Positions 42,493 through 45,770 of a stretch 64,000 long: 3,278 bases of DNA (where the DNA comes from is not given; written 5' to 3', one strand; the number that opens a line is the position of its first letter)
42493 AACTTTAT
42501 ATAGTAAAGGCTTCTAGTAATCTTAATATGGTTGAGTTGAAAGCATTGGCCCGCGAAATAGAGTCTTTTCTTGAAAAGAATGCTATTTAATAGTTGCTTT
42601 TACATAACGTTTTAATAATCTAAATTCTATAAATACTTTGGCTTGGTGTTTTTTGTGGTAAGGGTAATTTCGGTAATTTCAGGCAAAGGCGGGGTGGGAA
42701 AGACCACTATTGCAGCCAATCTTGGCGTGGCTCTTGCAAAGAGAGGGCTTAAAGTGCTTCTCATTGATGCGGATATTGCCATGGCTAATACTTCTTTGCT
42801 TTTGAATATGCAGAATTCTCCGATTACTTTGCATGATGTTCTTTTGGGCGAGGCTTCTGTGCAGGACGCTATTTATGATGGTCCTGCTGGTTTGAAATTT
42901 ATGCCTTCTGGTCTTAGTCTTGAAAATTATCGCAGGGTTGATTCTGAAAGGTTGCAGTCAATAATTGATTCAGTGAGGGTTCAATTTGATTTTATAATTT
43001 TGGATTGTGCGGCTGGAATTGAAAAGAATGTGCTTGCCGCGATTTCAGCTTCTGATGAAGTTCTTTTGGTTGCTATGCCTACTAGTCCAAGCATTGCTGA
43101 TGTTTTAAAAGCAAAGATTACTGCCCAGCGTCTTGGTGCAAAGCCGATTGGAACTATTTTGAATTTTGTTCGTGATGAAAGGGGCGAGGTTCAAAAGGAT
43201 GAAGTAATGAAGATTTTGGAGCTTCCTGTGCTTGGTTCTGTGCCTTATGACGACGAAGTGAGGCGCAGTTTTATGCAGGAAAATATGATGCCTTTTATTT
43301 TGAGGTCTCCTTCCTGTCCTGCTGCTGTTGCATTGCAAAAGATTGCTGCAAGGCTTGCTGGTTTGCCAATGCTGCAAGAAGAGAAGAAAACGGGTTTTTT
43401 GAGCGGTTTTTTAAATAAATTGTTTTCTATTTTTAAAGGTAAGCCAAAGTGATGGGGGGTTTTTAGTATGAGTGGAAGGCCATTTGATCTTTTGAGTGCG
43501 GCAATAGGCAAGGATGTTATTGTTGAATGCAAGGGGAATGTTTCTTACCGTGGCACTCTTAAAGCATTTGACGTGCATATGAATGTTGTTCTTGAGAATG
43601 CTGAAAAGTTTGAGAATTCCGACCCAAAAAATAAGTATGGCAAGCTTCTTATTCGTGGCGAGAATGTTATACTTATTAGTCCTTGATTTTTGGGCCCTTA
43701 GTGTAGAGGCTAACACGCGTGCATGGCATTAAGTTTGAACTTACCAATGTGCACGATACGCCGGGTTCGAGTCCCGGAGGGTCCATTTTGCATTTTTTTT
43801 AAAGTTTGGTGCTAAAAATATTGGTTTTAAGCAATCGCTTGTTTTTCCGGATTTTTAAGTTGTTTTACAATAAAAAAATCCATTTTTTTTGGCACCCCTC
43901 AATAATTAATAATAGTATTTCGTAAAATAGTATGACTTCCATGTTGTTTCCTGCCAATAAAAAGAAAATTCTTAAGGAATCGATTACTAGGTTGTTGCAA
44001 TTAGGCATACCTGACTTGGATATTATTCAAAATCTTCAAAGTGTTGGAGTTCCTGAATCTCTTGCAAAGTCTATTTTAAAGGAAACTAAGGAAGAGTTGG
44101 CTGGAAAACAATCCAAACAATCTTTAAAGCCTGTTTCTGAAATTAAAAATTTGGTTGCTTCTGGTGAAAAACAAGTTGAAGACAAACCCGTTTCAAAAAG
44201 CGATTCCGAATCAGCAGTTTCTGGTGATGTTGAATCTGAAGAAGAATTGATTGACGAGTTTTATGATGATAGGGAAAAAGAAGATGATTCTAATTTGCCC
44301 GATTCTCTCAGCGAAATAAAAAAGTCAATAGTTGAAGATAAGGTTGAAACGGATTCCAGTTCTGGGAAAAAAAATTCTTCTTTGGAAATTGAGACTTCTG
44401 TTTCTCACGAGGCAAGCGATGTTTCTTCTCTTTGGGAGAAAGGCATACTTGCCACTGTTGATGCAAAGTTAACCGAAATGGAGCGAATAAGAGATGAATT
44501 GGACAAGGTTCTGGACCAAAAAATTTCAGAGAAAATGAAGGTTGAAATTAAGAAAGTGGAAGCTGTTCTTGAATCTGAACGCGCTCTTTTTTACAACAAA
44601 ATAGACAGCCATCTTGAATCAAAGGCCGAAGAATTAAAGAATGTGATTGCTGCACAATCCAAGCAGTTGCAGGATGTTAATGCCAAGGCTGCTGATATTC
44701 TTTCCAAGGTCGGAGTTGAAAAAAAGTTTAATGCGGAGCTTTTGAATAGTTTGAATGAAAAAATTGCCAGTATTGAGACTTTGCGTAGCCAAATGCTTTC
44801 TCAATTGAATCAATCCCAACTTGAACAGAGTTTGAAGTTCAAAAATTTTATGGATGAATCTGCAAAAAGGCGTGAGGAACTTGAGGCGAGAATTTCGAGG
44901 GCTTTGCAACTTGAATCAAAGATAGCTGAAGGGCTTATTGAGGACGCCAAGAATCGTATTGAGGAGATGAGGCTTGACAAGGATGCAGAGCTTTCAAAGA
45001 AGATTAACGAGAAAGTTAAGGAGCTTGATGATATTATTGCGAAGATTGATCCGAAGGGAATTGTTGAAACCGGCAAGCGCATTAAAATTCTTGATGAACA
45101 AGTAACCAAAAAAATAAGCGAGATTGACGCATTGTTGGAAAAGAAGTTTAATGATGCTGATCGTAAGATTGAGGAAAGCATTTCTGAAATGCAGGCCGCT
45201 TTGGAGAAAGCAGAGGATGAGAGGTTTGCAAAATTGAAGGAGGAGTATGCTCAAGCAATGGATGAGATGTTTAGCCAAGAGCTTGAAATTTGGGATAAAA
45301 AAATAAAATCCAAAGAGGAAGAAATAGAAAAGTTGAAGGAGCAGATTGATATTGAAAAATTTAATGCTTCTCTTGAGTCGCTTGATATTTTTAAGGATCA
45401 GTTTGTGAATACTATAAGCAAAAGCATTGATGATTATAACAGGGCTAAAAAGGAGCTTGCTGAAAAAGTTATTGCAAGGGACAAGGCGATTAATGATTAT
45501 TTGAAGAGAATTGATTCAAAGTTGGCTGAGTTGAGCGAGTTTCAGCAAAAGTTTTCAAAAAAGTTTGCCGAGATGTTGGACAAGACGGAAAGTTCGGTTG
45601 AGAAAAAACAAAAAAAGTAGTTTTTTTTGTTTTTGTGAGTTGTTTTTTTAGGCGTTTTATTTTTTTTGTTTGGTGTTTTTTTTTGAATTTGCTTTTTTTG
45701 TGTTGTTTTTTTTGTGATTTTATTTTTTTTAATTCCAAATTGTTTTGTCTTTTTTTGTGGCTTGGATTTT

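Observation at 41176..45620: NYN nuclease, two small Roadblock-like proteins, MinD ATPase, SmAP, intron-tRNA and a 562-aa coiled-coil protein as one co-directional block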

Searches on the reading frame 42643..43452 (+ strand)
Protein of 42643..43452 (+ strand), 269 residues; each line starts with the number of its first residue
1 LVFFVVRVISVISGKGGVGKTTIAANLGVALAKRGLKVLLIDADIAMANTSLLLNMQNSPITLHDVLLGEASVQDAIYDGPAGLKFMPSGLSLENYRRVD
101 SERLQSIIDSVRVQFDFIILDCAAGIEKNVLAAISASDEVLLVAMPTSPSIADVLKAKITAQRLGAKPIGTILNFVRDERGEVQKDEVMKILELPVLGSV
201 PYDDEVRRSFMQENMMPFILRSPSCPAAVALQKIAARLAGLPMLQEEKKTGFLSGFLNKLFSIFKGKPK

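Call 4: search_protein_families(library=pfam, proteins=[window:42643-43452:+], max_evalue=0.1)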
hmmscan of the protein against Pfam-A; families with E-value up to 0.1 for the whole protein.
window:42643-43452:+ (269 aa): 21 families
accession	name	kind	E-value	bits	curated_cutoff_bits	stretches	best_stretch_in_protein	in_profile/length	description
PF01656.29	CbiA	-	8.8e-27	94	25.4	1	9-211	1-120/125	CobQ/CobB/MinD/ParA nucleotide binding domain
PF13614.12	AAA_31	-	4.3e-25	89.1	27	1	7-145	2-148/177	AAA domain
PF10609.15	ParA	-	1.1e-20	74.5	27.1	1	6-238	3-245/246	NUBPL iron-transfer P-loop NTPase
PF00142.24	Fer4_NifH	-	3.1e-12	47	25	1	11-215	4-223/271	4Fe-4S iron sulfur cluster binding proteins, NifH/frxC family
PF02374.21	ArsA_ATPase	-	3e-09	37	24.3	1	11-46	5-40/305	Anion-transporting ATPase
PF06564.18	CBP_BcsQ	-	4.4e-09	36.6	21.3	1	13-147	8-148/234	Cellulose biosynthesis protein BcsQ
PF09140.17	MipZ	-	2e-08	34.3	20.7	1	8-141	2-126/262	ATPase MipZ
PF13500.12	AAA_26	-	2.4e-07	31.2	27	1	139-207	130-195/198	AAA domain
PF20720.3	nSTAND3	-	9.6e-06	25.8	27.2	1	11-75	21-82/155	Novel STAND NTPase 3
PF00448.28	SRP54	-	0.001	19.2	22.7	1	10-45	4-39/196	SRP54-type protein, GTPase domain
PF25199.1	nSTAND_NTPase5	-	0.003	17.8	34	1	10-58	44-95/145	Novel STAND NTPase 5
PF13481.12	AAA_25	-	0.0039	17.3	27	1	9-40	35-65/195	AAA domain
PF07015.17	VirC1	-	0.0049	16.7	24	1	7-44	2-39/231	VirC1 protein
PF16575.11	CLP1_P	-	0.0098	16.2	26.6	1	14-50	1-37/188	mRNA cleavage and polyadenylation factor CLP1 P-loop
PF01583.26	APS_kinase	-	0.027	14.9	21.1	1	11-45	6-40/152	Adenylylsulphate kinase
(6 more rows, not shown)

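Call 7: search_protein_families(library=ncbifam, proteins=[window:42643-43452:+], max_evalue=0.1)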
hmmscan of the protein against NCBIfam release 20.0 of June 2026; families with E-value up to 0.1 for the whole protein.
window:42643-43452:+ (269 aa): 56 families (the best 25 are shown)
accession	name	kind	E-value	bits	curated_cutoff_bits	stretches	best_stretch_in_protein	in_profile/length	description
TIGR01969.1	minD_arch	subfamily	4.9e-85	284.7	201.75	1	7-254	1-247/251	cell division ATPase MinD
TIGR01968.1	minD_bact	equivalog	4.1e-39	134.5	212.9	1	7-261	2-258/261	septum site-determining protein MinD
NF008079.0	PRK10818.1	equivalog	1.5e-23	83.5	508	1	6-254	2-265/270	septum site-determining protein MinD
TIGR01007.1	eps_fam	subfamily_domain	1.1e-22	80.6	108.05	1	6-177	17-191/204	polysaccharide biosynthesis tyrosine autokinase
NF041546.1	ParA_partition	equivalog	2e-20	73.3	180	2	8-45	1-38/203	ParA family partition ATPase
NF041136.1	MrpORP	equivalog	1.1e-18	67.7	450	2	7-64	6-63/365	iron-sulfur cluster carrier protein MrpORP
TIGR03371.1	cellulose_yhjQ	equivalog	1.3e-17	64.1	157.85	1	7-158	2-158/246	cellulose biosynthesis protein BcsQ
TIGR03815.1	CpaE_hom_Actino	equivalog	3.6e-14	52.7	154.45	1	7-210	112-315/340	septum site-determining protein Ssd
NF047398.1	AAA_KGGVGR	domain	2.3e-13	50.9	90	2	7-67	3-65/190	KGGVGR-motif variant AAA ATPase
TIGR01005.1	eps_transp_fam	subfamily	6e-13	47.9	411.7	1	7-174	547-716/754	exopolysaccharide transport protein family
TIGR03018.1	pepcterm_TyrKin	hypoth_equivalog_domain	4.2e-12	45.8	230.65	1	8-154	37-189/207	XrtA-associated tyrosine autokinase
TIGR03453.1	partition_RepA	equivalog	1.8e-11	43.5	348.45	1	6-155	104-272/387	plasmid partitioning protein RepA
TIGR03029.1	EpsG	equivalog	3.5e-11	42.8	313.8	1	7-174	104-273/274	chain length determinant protein tyrosine kinase EpsG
TIGR01281.1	DPOR_bchL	equivalog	4.8e-11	42.5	345.15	1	11-216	4-219/268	ferredoxin:protochlorophyllide reductase (ATP-dependent) iron-sulfur ATP-binding protein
NF008669.0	PRK11670.1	equivalog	7.7e-10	38.2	348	1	6-58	107-159/369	iron-sulfur cluster carrier protein ApbC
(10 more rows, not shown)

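Call 92: search_solved_structures(query=window:42655-43452:+, max_evalue=1e-20)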
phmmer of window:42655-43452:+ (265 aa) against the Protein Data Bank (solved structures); distinct sequences matched with E-value up to 1e-20: 12.
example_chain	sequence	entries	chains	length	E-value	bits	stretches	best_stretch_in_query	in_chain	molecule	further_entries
1hyq_A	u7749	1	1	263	5.3e-63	215.9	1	1-261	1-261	CELL DIVISION INHIBITOR (MIND-1)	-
1g3q_A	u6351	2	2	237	1.6e-46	161.9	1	1-234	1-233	CELL DIVISION INHIBITOR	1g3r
1ion_A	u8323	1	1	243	4.1e-44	154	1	1-234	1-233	PROBABLE CELL DIVISION INHIBITOR MIND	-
4v03_A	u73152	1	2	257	1.3e-28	103.3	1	1-236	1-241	SITE-DETERMINING PROTEIN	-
4v02_A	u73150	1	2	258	1.7e-27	99.7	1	1-237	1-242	SITE-DETERMINING PROTEIN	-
5j1j_A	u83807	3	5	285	3e-27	98.8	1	2-255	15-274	Site-determining protein | Transcriptional antiactivator FleN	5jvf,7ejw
8pb9_A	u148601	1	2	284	4e-26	95.1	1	2-255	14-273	Antiactivator FleN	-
8p53_A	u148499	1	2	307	5e-26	94.8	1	2-254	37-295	Antiactivator FleN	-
4rz2_A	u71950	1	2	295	6.1e-26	94.5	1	3-260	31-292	Site-determining protein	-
4rz3_A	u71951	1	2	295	8e-25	90.9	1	3-260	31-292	Site-determining protein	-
6riq_C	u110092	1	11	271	6.1e-22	81.4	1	1-249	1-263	Site-determining protein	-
3q9l_A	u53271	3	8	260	3.2e-21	79.1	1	1-216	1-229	Septum site-determining protein minD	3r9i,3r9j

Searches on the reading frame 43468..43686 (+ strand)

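Call 4: search_protein_families(library=pfam, proteins=[window:43468-43686:+], max_evalue=0.1)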
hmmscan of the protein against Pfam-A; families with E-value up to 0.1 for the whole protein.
window:43468-43686:+ (72 aa): 5 families
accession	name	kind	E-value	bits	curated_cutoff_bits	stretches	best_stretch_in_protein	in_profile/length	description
PF01423.28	LSM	-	1.2e-22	79.8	23.4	1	8-72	2-66/66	LSM domain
PF14438.12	SM-ATX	-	4.9e-06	27.1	29.8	1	8-57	7-60/81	Ataxin 2 SM domain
PF21838.2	DUF6897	-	0.0011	19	23.9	1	13-34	10-31/58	Domain of unknown function (DUF6897)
PF12701.13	LSM14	-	0.0015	19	30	1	12-48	2-39/75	Scd6-like Sm domain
PF18662.7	HTH_56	-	0.018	15.5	26.2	1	32-64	5-42/111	Cch helix turn helix domain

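Call 7: search_protein_families(library=ncbifam, proteins=[window:43468-43686:+], max_evalue=0.1)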
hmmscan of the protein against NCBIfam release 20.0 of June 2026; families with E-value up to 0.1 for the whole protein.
window:43468-43686:+ (72 aa): 2 families
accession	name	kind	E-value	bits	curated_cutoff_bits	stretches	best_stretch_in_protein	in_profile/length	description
NF001963.0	PRK00737.1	equivalog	2.3e-27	94.7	101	1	1-72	1-72/74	small nuclear ribonucleoprotein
NF041655.1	MM0924_fam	subfamily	0.0016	18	45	1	8-33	4-29/57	MM0924 family protein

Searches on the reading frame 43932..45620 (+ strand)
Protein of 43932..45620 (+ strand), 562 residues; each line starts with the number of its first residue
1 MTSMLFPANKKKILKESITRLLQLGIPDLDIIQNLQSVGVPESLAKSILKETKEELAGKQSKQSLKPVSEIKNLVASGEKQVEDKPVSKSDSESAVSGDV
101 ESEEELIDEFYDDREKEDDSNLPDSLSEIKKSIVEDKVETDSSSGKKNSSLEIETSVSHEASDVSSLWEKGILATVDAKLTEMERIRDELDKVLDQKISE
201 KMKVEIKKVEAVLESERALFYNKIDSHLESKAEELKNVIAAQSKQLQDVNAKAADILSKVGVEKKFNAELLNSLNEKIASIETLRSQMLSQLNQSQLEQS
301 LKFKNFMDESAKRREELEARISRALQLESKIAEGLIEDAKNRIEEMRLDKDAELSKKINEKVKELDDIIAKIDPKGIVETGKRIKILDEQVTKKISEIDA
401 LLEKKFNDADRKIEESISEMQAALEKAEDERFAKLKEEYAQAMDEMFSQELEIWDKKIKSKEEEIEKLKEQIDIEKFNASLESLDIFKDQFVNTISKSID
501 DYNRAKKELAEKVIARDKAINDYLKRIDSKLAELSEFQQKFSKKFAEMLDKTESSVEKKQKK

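Call 4: search_protein_families(library=pfam, proteins=[window:43932-45620:+], max_evalue=0.1)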
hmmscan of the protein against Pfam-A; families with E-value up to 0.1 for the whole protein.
window:43932-45620:+ (562 aa): 3 families
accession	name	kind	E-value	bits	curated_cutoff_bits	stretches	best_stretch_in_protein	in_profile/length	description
PF14532.12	Sigma54_activ_2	-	0.025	15.2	25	1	256-350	26-122/138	Sigma-54 interaction domain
PF01895.24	PhoU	-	0.029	15.2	23.5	1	493-540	10-57/89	PhoU domain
PF07921.17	Fibritin_C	-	0.051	14.2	21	0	140-198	16-75/93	Fibritin C-terminal region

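Call 7: search_protein_families(library=ncbifam, proteins=[window:43932-45620:+], max_evalue=0.1)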
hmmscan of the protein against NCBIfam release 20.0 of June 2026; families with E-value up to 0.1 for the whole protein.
window:43932-45620:+ (562 aa): 1 family
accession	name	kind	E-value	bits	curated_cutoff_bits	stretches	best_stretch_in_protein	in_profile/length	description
NF045679.1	DiMtlExpIhpA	equivalog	0.0046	15.7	650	1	377-433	143-199/424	divalent metal ion exporter subunit IhpA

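Call 93: search_solved_structures(query=window:43932-45620:+, max_evalue=0.01)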
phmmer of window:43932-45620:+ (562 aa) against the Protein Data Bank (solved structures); distinct sequences matched with E-value up to 0.01: 0.
